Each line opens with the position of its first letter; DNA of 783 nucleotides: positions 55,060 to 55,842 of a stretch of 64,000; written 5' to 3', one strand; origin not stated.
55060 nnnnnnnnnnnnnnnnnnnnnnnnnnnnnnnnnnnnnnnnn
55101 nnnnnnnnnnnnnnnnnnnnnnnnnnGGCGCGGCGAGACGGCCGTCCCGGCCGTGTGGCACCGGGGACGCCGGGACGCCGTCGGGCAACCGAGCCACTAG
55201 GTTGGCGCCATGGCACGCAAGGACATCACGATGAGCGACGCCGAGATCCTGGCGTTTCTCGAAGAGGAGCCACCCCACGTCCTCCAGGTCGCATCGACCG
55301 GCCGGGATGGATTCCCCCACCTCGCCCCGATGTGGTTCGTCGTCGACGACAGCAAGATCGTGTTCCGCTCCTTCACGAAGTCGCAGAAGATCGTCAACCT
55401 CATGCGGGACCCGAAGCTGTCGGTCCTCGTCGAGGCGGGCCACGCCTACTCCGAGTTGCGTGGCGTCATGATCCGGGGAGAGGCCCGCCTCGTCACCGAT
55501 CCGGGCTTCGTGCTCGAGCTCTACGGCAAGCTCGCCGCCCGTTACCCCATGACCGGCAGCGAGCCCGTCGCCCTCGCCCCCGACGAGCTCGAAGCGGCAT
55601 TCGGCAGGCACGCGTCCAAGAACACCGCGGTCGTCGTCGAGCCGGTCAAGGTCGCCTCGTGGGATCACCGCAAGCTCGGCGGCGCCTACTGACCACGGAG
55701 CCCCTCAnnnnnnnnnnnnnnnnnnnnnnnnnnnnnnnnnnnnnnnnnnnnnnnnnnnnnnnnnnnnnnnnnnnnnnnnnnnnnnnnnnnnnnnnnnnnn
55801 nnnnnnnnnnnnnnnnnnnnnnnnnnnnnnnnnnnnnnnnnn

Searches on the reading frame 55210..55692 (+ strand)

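Call 120: search_protein_families(library=pfam, proteins=[window:55210-55692:+], max_evalue=0.001)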
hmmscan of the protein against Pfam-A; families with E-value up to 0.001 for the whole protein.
window:55210-55692:+ (160 aa): 2 families
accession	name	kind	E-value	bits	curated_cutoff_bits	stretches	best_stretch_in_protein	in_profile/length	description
PF01243.27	PNPOx_N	-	8.6e-16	58.8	28.1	1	10-151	2-119/120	Pyridoxamine 5'-phosphate oxidase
PF12900.13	Pyridox_ox_2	-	1.6e-11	44.8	27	1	10-112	2-107/140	Pyridoxamine 5'-phosphate oxidase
